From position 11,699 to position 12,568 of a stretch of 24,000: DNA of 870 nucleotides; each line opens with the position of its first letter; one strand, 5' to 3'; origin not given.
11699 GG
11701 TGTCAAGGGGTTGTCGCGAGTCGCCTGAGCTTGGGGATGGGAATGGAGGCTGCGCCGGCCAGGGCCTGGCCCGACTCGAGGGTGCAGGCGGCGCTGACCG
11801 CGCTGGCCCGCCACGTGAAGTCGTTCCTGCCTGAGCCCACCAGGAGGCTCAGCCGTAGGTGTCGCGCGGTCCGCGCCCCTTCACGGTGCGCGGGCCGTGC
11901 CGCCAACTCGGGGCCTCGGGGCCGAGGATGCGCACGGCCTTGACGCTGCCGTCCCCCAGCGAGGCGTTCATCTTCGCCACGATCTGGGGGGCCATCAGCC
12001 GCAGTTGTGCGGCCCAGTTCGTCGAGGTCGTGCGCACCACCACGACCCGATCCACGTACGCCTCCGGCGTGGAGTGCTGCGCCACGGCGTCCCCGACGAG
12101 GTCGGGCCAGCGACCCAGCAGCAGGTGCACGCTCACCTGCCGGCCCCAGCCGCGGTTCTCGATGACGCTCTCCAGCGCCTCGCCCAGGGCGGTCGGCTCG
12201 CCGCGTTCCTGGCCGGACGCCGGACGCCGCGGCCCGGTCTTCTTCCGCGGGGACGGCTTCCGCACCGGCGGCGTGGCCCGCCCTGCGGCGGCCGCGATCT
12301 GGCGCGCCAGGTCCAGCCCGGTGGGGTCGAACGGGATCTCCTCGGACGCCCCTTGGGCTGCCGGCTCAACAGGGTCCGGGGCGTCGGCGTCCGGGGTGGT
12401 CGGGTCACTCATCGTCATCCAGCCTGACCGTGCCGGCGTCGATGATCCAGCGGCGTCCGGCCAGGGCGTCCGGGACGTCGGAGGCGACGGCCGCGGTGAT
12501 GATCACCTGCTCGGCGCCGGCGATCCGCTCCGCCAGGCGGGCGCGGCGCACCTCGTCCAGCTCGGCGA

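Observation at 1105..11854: A ~10.7 kb accessory block splits the conserved dnaA-dnaN-recF-dciA | gyrB origin synteny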

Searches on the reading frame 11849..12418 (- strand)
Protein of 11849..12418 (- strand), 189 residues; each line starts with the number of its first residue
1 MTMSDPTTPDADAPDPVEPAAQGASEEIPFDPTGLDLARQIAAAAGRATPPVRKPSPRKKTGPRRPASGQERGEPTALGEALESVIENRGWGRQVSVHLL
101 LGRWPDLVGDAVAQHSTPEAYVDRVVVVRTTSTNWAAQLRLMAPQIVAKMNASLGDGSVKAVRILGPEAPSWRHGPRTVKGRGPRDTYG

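Call 7: search_protein_families(library=pfam, proteins=[window:11849-12418:-], max_evalue=0.001)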
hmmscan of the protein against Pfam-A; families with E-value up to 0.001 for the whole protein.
window:11849-12418:- (189 aa): 1 family
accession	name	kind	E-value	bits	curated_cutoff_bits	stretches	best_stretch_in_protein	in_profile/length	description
PF05258.17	DciA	-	4e-21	75.5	24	1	78-164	2-89/89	Dna[CI] antecedent, DciA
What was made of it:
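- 11849..12418 (-): dciA. Its stop codon is the fixed left-hand boundary of the variable site. PF05258 E=4e-21 (call 7).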

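Call 23: find_homologous_proteins(query=window:11849-12418:-, max_evalue=1e-20)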
Query window:11849-12418:- (189 aa): 557 proteins with E <= 1e-20 among 1293 candidates; the best 120 are listed.
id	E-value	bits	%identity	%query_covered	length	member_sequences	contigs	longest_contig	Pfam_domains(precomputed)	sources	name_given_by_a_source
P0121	3.7e-117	407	100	99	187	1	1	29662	PF05258.18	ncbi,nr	ncbi:MAG: DciA family protein [Propionibacteriaceae bacterium]|nr:DciA family protein [Propionibacte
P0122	8.4e-90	318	85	87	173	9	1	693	PF05258.18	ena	-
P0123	1.1e-84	301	82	91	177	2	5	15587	PF05258.18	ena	-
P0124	2.6e-84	300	82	89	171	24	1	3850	PF05258.18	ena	-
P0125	1.6e-83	297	76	99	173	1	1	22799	PF05258.18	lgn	-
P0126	1.2e-82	295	78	87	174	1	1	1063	PF05258.18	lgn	-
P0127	2.1e-82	294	78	87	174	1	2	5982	PF05258.18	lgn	-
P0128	4.5e-82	293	82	86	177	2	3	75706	PF05258.18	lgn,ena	-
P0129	7.3e-82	292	81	89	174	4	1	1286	PF05258.18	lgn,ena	-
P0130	3.9e-80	286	79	88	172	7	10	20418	PF05258.18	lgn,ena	-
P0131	6.8e-80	286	78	87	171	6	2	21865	PF05258.18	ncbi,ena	-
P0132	9.5e-80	285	76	96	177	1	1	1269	PF05258.18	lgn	-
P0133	1.1e-79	285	80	87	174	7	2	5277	PF05258.18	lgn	-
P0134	3.4e-79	283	78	88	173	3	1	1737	PF05258.18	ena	-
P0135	1.5e-77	278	77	92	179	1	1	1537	PF05258.18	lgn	-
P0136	4.8e-76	273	73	87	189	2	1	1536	PF05258.18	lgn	-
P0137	2.4e-75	271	77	86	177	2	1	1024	PF05258.18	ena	-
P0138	6.7e-74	266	75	87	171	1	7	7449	PF05258.18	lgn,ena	-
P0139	3.0e-72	261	76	86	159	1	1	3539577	PF05258.18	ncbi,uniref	ncbi:MAG: DciA family protein [Propioniciclava sp.]|uniref:DUF721 domain-containing protein n=1 Tax=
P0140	5.2e-72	260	74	87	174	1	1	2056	PF05258.18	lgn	-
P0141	8.2e-71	256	66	98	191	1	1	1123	PF05258.18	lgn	-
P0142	1.2e-70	256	71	88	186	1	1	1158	PF05258.18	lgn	-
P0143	2.5e-70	254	73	87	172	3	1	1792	PF05258.18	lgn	-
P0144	7.5e-70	253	65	95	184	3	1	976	PF05258.18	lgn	-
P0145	1.5e-69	252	69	93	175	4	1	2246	PF05258.18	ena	-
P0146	2.1e-69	251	69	88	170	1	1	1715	PF05258.18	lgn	-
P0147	2.2e-69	251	67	97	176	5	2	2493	PF05258.18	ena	-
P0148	4.7e-69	250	71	85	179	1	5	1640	PF05258.18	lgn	-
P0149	6.9e-69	250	68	93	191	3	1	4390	PF05258.18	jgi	-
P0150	7.4e-69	250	70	86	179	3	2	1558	PF05258.18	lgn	-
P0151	8.3e-69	250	67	96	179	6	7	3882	PF05258.18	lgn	-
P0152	5.3e-68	247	68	95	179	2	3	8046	PF05258.18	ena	-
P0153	1.9e-67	245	70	85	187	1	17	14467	PF05258.18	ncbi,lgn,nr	ncbi:MAG: DciA family protein [Propionibacteriaceae bacterium]|nr:DciA family protein [Propionibacte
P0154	2.3e-67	245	65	93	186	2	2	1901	PF05258.18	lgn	-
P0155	3.9e-67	244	65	95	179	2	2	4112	PF05258.18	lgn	-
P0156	5.1e-67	244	65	97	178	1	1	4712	PF05258.18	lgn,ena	-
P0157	8.7e-67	243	67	95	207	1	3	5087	PF05258.18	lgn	-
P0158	1.6e-66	242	62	99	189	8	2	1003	PF05258.18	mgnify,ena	mgnify:FL=1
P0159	2.4e-66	241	65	89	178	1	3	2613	PF05258.18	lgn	-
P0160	2.7e-66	241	65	91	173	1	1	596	PF05258.18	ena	-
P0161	3.1e-66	241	69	95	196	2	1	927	PF05258.18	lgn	-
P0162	6.8e-66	240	65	95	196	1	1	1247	PF05258.18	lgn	-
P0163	7.1e-66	240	68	86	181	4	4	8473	PF05258.18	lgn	-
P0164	9.1e-66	240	66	91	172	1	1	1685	PF05258.18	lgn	-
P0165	9.2e-66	240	79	76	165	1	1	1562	PF05258.18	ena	-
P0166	1.1e-65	239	64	90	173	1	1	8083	PF05258.18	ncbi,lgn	ncbi:MAG: DUF721 domain-containing protein [Propioniciclava sp.]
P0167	1.1e-65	239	67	99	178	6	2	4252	PF05258.18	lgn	-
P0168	1.4e-65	239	66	89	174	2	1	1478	PF05258.18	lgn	-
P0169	3.7e-65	238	59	93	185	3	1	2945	PF05258.18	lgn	-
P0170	5.8e-65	237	60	98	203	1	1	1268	PF05258.18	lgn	-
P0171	9.5e-65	236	64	99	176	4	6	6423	PF05258.18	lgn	-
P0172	9.8e-65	236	62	93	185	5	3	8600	PF05258.18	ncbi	-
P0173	3.2e-64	235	61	99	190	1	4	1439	PF05258.18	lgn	-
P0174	4.2e-64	234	60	99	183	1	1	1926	PF05258.18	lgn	-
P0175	1.7e-63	232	62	93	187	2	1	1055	PF05258.18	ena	-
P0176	7.6e-63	230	60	96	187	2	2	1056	PF05258.18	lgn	-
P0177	1.8e-62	229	60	93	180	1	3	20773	PF05258.18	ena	-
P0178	2.2e-62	229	67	85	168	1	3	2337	PF05258.18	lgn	-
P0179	6.6e-62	227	60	87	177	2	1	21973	PF05258.18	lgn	-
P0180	7.2e-62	227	63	86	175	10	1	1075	PF05258.18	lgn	-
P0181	2.1e-61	225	59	100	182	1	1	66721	PF05258.18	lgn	-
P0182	2.3e-61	225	63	96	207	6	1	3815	PF05258.18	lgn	-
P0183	3.1e-61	225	65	84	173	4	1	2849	PF05258.18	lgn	-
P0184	3.9e-61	224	62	89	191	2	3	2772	PF05258.18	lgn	-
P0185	5.1e-60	221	65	84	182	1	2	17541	PF05258.18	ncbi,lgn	ncbi:MAG: DUF721 domain-containing protein [Propioniciclava sp.]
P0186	1.9e-59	219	57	96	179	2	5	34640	PF05258.18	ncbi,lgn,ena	-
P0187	4.2e-59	218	60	96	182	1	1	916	PF05258.18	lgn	-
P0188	6.1e-58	214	56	93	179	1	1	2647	PF05258.18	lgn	-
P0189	1.7e-57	213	60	92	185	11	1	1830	PF05258.18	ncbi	-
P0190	3.1e-57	212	58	96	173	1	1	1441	PF05258.18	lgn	-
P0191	3.4e-57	212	64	83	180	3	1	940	PF05258.18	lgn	-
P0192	1.1e-56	210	60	92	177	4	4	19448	PF05258.18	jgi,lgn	-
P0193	2.0e-56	209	60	89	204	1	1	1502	PF05258.18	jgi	jgi:predicted nucleic acid-binding Zn ribbon protein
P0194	1.0e-55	207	57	98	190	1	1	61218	PF05258.18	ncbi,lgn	-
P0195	1.5e-55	206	61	89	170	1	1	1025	PF05258.18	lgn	-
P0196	2.3e-55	206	56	94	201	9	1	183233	PF05258.18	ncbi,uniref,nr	ncbi:DUF721 domain-containing protein [Propioniciclava tarda]|uniref:DUF721 domain-containing protei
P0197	2.4e-55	206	57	97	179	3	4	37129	PF05258.18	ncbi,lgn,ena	-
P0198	7.8e-55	204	59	87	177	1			PF05258.18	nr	nr:DUF721 domain-containing protein [Propionibacterium sp.]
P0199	1.4e-54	203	61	88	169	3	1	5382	PF05258.18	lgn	-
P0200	1.7e-54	203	56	94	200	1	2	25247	PF05258.18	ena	-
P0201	2.6e-54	202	61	86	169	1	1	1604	PF05258.18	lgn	-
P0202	3.6e-54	202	56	93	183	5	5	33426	PF05258.18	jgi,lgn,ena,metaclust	metaclust:\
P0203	7.6e-54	201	57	88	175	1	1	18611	PF05258.18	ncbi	-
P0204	2.0e-53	199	56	88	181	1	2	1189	PF05258.18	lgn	-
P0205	2.7e-53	199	53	96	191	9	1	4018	PF05258.18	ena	-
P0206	4.3e-53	198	54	99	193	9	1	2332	PF05258.18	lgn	-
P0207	5.8e-53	198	53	99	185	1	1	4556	PF05258.18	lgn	-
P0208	6.3e-53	198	57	89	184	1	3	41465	PF05258.18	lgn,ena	-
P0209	1.7e-52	196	52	96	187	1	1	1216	PF05258.18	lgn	-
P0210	2.3e-52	196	55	95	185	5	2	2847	PF05258.18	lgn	-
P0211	2.5e-52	196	52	97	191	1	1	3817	PF05258.18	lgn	-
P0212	3.3e-52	195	51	98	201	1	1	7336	PF05258.18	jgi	jgi:predicted nucleic acid-binding Zn ribbon protein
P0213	8.2e-52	194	54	88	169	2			PF05258.18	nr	nr:DciA family protein [Nigerium massiliense]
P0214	8.6e-52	194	53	93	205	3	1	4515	PF05258.18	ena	-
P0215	1.9e-51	193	57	87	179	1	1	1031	PF05258.18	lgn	-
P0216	2.6e-51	192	58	88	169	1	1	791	PF05258.18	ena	-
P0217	3.5e-51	192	56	92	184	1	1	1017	PF05258.18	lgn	-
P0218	1.0e-50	190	50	100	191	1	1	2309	PF05258.18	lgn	-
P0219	1.8e-50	190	61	81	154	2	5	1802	PF05258.18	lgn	-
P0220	2.0e-50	190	57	87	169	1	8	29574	PF05258.18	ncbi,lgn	-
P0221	2.2e-50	189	52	96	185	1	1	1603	PF05258.18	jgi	jgi:predicted nucleic acid-binding Zn ribbon protein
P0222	2.9e-50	189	55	87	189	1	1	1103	PF05258.18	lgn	-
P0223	3.6e-50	189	53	93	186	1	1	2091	PF05258.18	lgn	-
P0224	3.6e-50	189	57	84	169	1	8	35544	PF05258.18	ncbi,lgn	-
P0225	4.5e-50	188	51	96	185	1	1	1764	PF05258.18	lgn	-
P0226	1.4e-49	187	51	94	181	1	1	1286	PF05258.18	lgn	-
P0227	1.7e-49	187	58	83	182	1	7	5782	PF05258.18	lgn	-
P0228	2.0e-49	186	59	84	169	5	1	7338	PF05258.18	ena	-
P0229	2.3e-49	186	52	97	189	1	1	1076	PF05258.18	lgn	-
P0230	6.1e-49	185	54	89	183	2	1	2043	PF05258.18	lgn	-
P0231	7.1e-49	185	52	99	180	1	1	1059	PF05258.18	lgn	-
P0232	1.7e-48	183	49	93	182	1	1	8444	PF05258.18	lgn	-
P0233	2.9e-48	182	52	85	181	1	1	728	PF05258.18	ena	-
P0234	3.9e-48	182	46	99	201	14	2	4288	PF05258.18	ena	-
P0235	4.3e-48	182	56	86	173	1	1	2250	PF05258.18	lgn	-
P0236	4.6e-48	182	53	89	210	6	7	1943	PF05258.18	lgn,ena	-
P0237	6.0e-48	181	58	78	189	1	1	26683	PF05258.18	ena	-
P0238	8.3e-48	181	68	60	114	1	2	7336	PF05258.18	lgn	-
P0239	9.8e-48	181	52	95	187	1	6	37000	PF05258.18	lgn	-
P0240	1.3e-47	180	51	100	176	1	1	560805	PF05258.18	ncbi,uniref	ncbi:DUF721 domain-containing protein [Enemella sp. A6]|uniref:DUF721 domain-containing protein n=1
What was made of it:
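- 11849..12418 (-): 100% match to a protein named 'MAG: DciA family protein [Propionibacteriaceae bacterium]' (call 23).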

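Call 24: find_encoding_contigs(protein=P0139, flank=10000, max_places=2)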
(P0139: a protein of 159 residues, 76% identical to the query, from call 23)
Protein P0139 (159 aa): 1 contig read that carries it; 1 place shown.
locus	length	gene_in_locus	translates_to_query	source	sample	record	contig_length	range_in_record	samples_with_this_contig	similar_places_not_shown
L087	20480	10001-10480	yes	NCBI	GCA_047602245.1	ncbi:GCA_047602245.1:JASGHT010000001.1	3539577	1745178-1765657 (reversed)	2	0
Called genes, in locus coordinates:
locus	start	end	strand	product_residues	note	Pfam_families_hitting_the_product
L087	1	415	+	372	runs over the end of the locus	PF05222:AlaDh_PNT_N, PF01262:AlaDh_PNT_C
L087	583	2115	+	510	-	PF00324:AA_permease, PF13520:AA_permease_2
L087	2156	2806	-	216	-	PF02527:GidB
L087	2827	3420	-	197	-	PF01424:R3H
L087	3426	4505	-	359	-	PF02096:60KD_IMP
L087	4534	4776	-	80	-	PF01809:YidD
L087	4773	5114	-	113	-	PF00825:Ribonuclease_P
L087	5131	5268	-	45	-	PF00468:Ribosomal_L34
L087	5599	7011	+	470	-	PF00308:Bac_DnaA, PF01695:IstB_IS21, PF13401:AAA_22 (faint), PF00004:AAA, PF08299:Bac_DnaA_C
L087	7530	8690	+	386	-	PF00712:DNA_pol3_beta, PF02767:DNA_pol3_beta_2 (weak), PF00712:DNA_pol3_beta (weak), PF02767:DNA_pol3_beta_2, PF02768:DNA_pol3_beta_3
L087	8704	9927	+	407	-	PF02463:SMC_N, PF13476:AAA_23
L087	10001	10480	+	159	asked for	PF05258:DciA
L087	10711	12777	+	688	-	PF02518:HATPase_c, PF00204:DNA_gyraseB, PF01751:Toprim, PF00986:DNA_gyraseB_C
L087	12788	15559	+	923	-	PF00521:DNA_topoisoIV, PF03989:DNA_gyraseA_C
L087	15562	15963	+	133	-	PF12089:DUF3566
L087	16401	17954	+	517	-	PF16555:GramPos_pilinD1, PF17802:SpaA (weak), PF00746:Gram_pos_anchor (weak)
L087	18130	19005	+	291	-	PF04203:Sortase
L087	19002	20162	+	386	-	PF16555:GramPos_pilinD1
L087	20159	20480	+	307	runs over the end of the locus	PF04203:Sortase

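Call 25: find_encoding_contigs(protein=P0125, flank=10000, max_places=2)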
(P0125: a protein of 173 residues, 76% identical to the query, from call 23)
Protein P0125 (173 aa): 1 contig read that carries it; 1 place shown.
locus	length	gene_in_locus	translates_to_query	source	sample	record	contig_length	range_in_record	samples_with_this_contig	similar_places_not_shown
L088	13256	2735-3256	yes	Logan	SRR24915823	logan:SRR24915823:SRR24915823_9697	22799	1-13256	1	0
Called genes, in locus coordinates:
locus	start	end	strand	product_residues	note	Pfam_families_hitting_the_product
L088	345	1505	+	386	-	PF00712:DNA_pol3_beta, PF02767:DNA_pol3_beta_2, PF02768:DNA_pol3_beta_3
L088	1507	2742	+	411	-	PF02463:SMC_N, PF13175:AAA_15 (weak), PF13476:AAA_23, PF13304:AAA_21 (faint)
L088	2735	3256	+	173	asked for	PF05258:DciA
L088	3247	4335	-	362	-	PF07730:HisKA_3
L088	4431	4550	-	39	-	-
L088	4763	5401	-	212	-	PF00072:Response_reg, PF00196:GerE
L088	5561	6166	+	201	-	PF13412:HTH_24 (faint), PF00196:GerE, PF13384:HTH_23 (weak)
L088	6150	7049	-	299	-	PF02861:Clp_N (weak)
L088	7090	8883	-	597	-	PF00005:ABC_tran, PF02463:SMC_N (faint), PF13304:AAA_21 (faint)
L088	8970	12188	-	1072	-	PF04738:Lant_dehydr_N, PF14028:Lant_dehydr_C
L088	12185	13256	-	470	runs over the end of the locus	PF05147:LANC_like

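Call 26: find_encoding_contigs(protein=P0131, flank=10000, max_places=2)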
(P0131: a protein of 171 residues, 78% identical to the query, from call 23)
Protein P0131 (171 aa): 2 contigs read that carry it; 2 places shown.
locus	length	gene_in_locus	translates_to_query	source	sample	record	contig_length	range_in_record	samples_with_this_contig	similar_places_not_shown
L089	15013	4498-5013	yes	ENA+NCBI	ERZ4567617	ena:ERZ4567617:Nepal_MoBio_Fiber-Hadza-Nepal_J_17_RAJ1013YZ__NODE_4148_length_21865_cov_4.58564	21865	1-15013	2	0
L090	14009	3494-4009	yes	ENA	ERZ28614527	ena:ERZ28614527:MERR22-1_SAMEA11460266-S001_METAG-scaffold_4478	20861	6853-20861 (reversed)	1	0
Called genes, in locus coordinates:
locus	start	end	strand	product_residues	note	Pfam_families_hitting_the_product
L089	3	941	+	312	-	?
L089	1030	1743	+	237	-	PF13489:Methyltransf_23, PF08241:Methyltransf_11, PF08242:Methyltransf_12, PF13649:Methyltransf_25, PF13847:Methyltransf_31 (weak)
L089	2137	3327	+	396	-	PF00712:DNA_pol3_beta, PF02767:DNA_pol3_beta_2, PF02768:DNA_pol3_beta_3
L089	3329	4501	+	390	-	PF02463:SMC_N, PF13175:AAA_15 (weak), PF13476:AAA_23, PF13304:AAA_21 (faint)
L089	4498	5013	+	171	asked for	PF05258:DciA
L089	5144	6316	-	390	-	PF00067:p450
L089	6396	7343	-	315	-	PF00126:HTH_1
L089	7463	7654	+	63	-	PF13459:Fer4_15, PF13370:Fer4_13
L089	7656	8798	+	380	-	PF07992:Pyr_redox_2, PF00070:Pyr_redox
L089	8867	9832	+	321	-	PF02126:PTE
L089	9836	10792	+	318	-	PF02126:PTE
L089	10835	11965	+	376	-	PF00070:Pyr_redox (weak), PF01266:DAO (faint), PF01494:FAD_binding_3, PF04820:Trp_halogenase (faint), PF07992:Pyr_redox_2 (faint), PF13450:NAD_binding_8 (faint)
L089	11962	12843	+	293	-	PF20434:BD-FAE, PF07859:Abhydrolase_3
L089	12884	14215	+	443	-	PF07690:MFS_1, PF06779:MFS_4 (weak), PF00083:Sugar_tr, PF07690:MFS_1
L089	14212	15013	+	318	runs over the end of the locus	PF00753:Lactamase_B, PF12706:Lactamase_B_2 (faint)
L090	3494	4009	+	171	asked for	PF05258:DciA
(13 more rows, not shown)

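Call 45: find_encoding_contigs(protein=P0123, flank=10000, max_places=3)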
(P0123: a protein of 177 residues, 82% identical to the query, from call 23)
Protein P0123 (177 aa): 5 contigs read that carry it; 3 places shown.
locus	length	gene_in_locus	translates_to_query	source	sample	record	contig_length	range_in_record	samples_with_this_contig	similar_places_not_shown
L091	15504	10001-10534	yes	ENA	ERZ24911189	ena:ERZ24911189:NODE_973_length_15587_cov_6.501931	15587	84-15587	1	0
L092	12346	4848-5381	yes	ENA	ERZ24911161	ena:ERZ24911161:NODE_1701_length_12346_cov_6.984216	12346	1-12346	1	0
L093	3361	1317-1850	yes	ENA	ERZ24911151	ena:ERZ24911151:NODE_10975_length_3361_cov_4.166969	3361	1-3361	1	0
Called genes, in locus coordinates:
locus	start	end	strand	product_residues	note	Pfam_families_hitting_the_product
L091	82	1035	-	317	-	PF02195:ParB_N, PF17762:HTH_ParB, PF23552:ParB_C (weak)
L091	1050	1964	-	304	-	PF00142:Fer4_NifH (weak), PF02374:ArsA_ATPase (weak), PF06564:CBP_BcsQ (faint), PF09140:MipZ, PF10609:ParA, PF13614:AAA_31, PF01656:CbiA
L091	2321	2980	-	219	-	PF02527:GidB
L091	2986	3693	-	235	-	-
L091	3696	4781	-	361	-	PF02096:60KD_IMP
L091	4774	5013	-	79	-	PF01809:YidD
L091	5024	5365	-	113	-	PF00825:Ribonuclease_P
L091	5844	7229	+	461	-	PF00308:Bac_DnaA, PF00004:AAA (weak), PF01695:IstB_IS21, PF08299:Bac_DnaA_C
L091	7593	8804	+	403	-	PF00712:DNA_pol3_beta, PF02767:DNA_pol3_beta_2, PF02768:DNA_pol3_beta_3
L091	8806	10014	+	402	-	PF02463:SMC_N, PF13476:AAA_23, PF13304:AAA_21 (faint)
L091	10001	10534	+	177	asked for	PF05258:DciA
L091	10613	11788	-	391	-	PF00067:p450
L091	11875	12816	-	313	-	PF00126:HTH_1, PF03466:LysR_substrate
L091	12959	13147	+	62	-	PF13459:Fer4_15, PF13370:Fer4_13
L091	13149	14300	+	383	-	PF00890:FAD_binding_2 (faint), PF01266:DAO (faint), PF07992:Pyr_redox_2, PF13450:NAD_binding_8 (faint), PF13454:NAD_binding_9 (faint), PF13738:Pyr_redox_3 (faint), PF00070:Pyr_redox (weak)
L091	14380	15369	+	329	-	PF02126:PTE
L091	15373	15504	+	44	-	?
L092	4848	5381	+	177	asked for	PF05258:DciA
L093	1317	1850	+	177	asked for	PF05258:DciA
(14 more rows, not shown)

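Call 46: find_encoding_contigs(protein=P0130, flank=10000, max_places=3)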
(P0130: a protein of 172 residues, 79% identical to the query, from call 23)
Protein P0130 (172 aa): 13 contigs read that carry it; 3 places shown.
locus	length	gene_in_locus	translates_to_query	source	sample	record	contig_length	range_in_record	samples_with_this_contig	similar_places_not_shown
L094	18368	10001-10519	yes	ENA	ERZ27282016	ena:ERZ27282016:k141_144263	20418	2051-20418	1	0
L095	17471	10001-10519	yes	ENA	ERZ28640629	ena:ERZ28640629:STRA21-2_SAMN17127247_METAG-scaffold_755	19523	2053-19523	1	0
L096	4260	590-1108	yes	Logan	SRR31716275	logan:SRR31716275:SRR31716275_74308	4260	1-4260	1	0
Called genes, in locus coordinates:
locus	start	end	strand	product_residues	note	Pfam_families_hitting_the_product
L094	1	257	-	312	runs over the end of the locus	PF02195:ParB_N, PF17762:HTH_ParB, PF23552:ParB_C (weak)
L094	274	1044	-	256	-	PF00142:Fer4_NifH, PF01656:CbiA, PF02374:ArsA_ATPase (weak), PF09140:MipZ (weak), PF10609:ParA, PF13614:AAA_31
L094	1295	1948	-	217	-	PF02567:PhzC-PhzF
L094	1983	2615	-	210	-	PF02527:GidB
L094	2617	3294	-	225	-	PF01424:R3H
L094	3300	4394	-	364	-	PF02096:60KD_IMP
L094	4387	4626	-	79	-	PF01809:YidD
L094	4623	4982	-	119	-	PF00825:Ribonuclease_P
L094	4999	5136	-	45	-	PF00468:Ribosomal_L34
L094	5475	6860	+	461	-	PF00308:Bac_DnaA, PF00004:AAA (weak), PF01695:IstB_IS21 (weak), PF08299:Bac_DnaA_C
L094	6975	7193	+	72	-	-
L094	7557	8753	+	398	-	PF00712:DNA_pol3_beta, PF02767:DNA_pol3_beta_2, PF02768:DNA_pol3_beta_3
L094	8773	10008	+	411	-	PF02463:SMC_N, PF13175:AAA_15 (weak), PF13476:AAA_23, PF13304:AAA_21 (faint)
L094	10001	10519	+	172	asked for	PF05258:DciA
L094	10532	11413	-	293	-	PF03618:Kinase-PPPase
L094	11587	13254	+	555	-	PF00561:Abhydrolase_1, PF08386:Abhydrolase_4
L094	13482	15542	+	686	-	PF02518:HATPase_c, PF00204:DNA_gyraseB, PF01751:Toprim, PF00986:DNA_gyraseB_C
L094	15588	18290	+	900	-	PF00521:DNA_topoisoIV, PF03989:DNA_gyraseA_C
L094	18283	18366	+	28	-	?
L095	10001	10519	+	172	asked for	PF05258:DciA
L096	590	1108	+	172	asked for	PF05258:DciA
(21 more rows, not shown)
